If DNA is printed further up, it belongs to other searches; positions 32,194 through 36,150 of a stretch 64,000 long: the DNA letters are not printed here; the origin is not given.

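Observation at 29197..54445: A 25-kb Calx-beta mega-gene (about 8,400 codons, on the order of 70 Calx-beta modules)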

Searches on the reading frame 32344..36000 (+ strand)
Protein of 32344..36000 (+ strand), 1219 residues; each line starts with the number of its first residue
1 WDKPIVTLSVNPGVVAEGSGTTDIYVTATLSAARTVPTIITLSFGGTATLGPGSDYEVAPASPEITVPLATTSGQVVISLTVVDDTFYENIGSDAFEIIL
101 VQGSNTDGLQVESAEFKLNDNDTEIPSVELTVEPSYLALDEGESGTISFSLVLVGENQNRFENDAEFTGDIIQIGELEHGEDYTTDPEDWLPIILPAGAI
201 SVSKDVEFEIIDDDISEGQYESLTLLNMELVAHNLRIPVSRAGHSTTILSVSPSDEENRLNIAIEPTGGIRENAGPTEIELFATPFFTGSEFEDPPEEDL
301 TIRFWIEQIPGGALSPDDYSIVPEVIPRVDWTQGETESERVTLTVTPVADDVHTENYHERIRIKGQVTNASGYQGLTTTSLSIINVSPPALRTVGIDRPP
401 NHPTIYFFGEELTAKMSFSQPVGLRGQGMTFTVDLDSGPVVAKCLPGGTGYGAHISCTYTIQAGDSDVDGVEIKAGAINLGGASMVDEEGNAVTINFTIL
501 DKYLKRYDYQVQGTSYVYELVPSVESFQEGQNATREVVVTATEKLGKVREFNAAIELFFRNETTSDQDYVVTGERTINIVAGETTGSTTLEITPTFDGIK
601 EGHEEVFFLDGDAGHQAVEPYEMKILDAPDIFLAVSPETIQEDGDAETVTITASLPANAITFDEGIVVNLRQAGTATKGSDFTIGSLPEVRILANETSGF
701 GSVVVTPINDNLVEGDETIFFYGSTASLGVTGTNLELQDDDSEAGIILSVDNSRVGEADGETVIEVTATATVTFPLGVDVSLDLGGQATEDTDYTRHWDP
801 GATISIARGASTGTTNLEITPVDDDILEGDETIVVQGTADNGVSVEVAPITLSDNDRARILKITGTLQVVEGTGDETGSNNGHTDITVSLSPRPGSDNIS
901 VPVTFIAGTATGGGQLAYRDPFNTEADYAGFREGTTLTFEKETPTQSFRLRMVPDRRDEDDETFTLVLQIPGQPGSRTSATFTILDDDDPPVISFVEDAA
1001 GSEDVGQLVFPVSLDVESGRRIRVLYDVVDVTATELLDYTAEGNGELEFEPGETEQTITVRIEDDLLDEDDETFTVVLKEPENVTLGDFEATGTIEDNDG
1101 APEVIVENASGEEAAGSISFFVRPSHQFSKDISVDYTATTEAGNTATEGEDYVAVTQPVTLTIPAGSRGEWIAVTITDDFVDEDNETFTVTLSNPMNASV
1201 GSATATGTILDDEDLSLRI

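Call 9: search_protein_families(library=pfam, proteins=[window:32344-36000:+], max_evalue=10)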
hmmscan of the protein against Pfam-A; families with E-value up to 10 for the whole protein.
window:32344-36000:+ (1219 aa): 4 families
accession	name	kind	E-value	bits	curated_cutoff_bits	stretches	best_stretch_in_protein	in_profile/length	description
PF03160.20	Calx-beta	-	1.4e-38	132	27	6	986-1098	1-118/119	Calx-beta domain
PF13530.11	SCP2_2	-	0.0012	19.8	23.2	2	1047-1083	8-43/105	Sterol carrier protein domain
PF19712.4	AGK_C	-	0.075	12.9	27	1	523-611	93-181/215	Acylglycerol kinase C-terminal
PF03463.20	eRF1_1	-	0.14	12.6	23.8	1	337-388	51-100/123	eRF1 domain 1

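Call 10: search_protein_families(library=ncbifam, proteins=[window:32344-36000:+], max_evalue=10)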
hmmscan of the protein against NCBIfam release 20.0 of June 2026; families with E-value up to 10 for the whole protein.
window:32344-36000:+ (1219 aa): 2 families
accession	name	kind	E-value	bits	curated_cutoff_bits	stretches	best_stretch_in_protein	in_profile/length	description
TIGR00845.1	caca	equivalog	6e-16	57.4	679.85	3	975-1085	507-617/921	sodium/calcium exchanger 1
NF038115.1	SVAGG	subfamily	0.11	11.5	150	1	1033-1121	309-392/407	SVAGG family GlyGly-CTERM protein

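Call 39: find_homologous_proteins(query=window:32344-35298:+, max_evalue=1e-10)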
Query window:32344-35298:+ (985 aa): 62 proteins with E <= 1e-10 among 8000 candidates.
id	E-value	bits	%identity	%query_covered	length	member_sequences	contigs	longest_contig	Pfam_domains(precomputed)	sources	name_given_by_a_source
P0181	1.7e-85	306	34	91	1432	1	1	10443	PF20579.5,PF03160.21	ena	-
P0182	2.2e-85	306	36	47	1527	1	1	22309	PF03160.21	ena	-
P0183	4.1e-85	305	35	50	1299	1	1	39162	PF03160.21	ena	-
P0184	2.5e-76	276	31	90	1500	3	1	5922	PF03160.21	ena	-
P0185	1.9e-68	250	32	88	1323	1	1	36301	PF03160.21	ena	-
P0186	9.6e-68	247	31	88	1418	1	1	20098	PF03160.21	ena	-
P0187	8.9e-55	204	36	30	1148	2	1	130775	PF11614.15,PF24063.3,PF03160.21,PF02018.24,PF26798.1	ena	-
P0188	3.2e-50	189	30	61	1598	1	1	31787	PF03160.21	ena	-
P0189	7.7e-47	178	33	34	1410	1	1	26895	PF03160.21,PF17766.8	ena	-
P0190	1.3e-44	171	36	29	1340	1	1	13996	PF03160.21,PF28492.1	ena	-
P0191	3.7e-44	169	32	30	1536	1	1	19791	PF20579.5,PF25249.1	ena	-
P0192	2.9e-43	166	30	30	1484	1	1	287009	PF03160.21,PF12790.14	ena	-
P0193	3.2e-38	150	31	35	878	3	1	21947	PF03160.21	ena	-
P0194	7.2e-35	139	25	85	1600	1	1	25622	-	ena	-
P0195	3.0e-34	136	32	31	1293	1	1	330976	PF17963.8,PF17892.8,PF03160.21,PF17803.8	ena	-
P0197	3.0e-33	133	27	41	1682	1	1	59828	PF03160.21,PF03797.26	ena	-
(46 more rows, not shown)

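Call 68: predict_structure(alignment_id=A2)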
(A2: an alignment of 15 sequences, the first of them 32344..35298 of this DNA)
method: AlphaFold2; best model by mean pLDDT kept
length: 985 residues; sequences in the alignment: 15
mean_pLDDT: 72.9   pTM: 0.34
mean pLDDT of the five models: 72.9, 72.0, 71.0, 70.7, 70.3
residues with pLDDT >= 90: 161; 70-90: 427; 50-70: 315; < 50: 82
segments of 3 or more residues with pLDDT < 50: 174-180, 218-232, 309-325, 350-357, 873-880, 909-925
pLDDT, mean of each block of 10 residues (from residue 1): 80 83 93 89 83 75 88 93 73 70 84 87 58 59 61 69 73 47 57 77 75 54 35 58 58 56 68 68 66 57 61 35 47 62 64 47 64 58 63 57 68 74 70 80 68 73 77 65 71 65 61 81 83 81 80 91 85 93 89 81 82 83 82 93 90 84 85 87 86 89 90 80 81 88 80 84 90 79 88 80 82 89 81 87 84 78 65 48 73 75 65 34 45 69 78 59 72 71 65
secondary structure, 60 per line:
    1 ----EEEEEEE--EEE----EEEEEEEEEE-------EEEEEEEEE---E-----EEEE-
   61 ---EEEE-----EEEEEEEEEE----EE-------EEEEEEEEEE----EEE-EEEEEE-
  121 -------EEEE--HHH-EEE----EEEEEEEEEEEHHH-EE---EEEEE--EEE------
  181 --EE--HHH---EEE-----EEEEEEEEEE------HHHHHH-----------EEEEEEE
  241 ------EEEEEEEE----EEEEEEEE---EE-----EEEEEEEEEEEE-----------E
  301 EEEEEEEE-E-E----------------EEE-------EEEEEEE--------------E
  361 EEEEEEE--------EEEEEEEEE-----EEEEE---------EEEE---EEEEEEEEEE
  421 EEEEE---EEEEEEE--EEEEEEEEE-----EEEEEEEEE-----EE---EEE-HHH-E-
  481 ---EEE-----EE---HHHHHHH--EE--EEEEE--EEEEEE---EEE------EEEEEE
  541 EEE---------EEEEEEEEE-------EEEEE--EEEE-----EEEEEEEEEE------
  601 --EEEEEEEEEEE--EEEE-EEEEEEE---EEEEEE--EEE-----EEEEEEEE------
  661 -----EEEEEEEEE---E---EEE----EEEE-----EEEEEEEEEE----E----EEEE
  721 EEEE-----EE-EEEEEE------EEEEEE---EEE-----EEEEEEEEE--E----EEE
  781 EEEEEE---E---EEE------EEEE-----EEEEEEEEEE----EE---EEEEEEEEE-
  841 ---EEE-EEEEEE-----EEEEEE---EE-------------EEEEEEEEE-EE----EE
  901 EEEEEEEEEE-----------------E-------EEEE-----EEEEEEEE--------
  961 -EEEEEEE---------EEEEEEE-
elements in order (helices of 4 or more, strands of 3 or more residues): E5-11 E14-16 E21-30 E38-46 E56-59 E64-67 E73-82 E96-105 E110-112 E114-119 E128-131 E138-140 E145-155 E165-169 E172-174 E193-195 E201-210 H217-222 E234-240 E247-254 E259-266 E277-288 E300-308 E329-331 E339-345 E360-367 E376-384 E390-394 E404-407 E411-425 E429-435 E438-446 E452-460 E471-473 E484-486 H497-503 E510-514 E517-522 E526-528 E535-543 E553-561 E569-573 E576-579 E585-594 E603-613 E616-619 E621-627 E631-636 E639-641 E647-654 E666-674 E682-684 E689-692 E698-707 E717-724 E733-738 E745-750 E754-756 E762-770 E778-786 E794-796 E803-806 E812-821 E831-839 E844-846 E848-853 E859-864 E883-891 E899-910 E936-939 E945-952 E962-968 E978-984

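Call 74: fold_search(model_id=the predicted structure, library=pdb)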
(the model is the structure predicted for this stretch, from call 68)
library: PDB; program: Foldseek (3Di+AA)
matches with E <= 10: 1934; with E <= 0.001: 442
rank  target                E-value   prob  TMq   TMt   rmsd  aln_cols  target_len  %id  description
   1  7sqc_O0               3.8e-25  1.00  0.16  0.15  64.6      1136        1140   13  Ciliary C1 central pair apparatus isolated from Chlamydomonas reinhardtii (released 2022-04-13)
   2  9ijj_O                1.9e-23  1.00  0.15  0.12  82.2      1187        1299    9  In situ structure of the central apparatus in mouse sperm axoneme. (released 2025-06-04)
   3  9ijj_h                2.0e-23  1.00  0.17  0.12  53.6      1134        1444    9  In situ structure of the central apparatus in mouse sperm axoneme. (released 2025-06-04)
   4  9ijj_4I               2.0e-23  1.00  0.15  0.06  68.3      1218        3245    9  In situ structure of the central apparatus in mouse sperm axoneme. (released 2025-06-04)
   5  7som_D                6.9e-23  1.00  0.12  0.09  48.2      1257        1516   10  Ciliary C2 central pair apparatus isolated from Chlamydomonas reinhardtii (released 2022-04-13)
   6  9ijj_4H               4.0e-22  1.00  0.14  0.05  69.2      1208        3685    9  In situ structure of the central apparatus in mouse sperm axoneme. (released 2025-06-04)
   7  9b4h_A                2.9e-20  1.00  0.14  0.09  60.6      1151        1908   12  Chlamydomonas reinhardtii mastigoneme filament (released 2024-04-10)
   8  9ijj_4A               4.8e-20  1.00  0.12  0.06  41.8      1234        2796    9  In situ structure of the central apparatus in mouse sperm axoneme. (released 2025-06-04)
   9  9fx2                  9.1e-20  1.00  0.18  0.16  42.3      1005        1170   11  Structure of methylamine activated CD109 (released 2025-03-19)
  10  9ijj_C                1.1e-19  1.00  0.15  0.15  67.1       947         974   11  In situ structure of the central apparatus in mouse sperm axoneme. (released 2025-06-04)
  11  9ijj_4J               3.4e-19  1.00  0.12  0.16  44.9       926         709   10  In situ structure of the central apparatus in mouse sperm axoneme. (released 2025-06-04)
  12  9fx3_A                7.0e-19  1.00  0.14  0.13  41.6      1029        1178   11  Structure of active human CD109 (released 2025-03-19)
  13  7q62_B                8.0e-19  1.00  0.15  0.17  38.5       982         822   10  Structure of TEV cleaved A2ML1 dimer (A2ML1-TT dimer) (released 2022-04-20)
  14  8s3o_A                2.4e-18  1.00  0.17  0.14  41.1      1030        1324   11  Structure of native human CD109 (released 2025-03-05)
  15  8wa2_D                2.4e-18  1.00  0.15  0.11  61.0      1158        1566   12  cryo-EM structure of native mastigonemes isolated from Chlamydomonas reinhardtii at 3.0 angstrom resolution (released 2024-04-10)
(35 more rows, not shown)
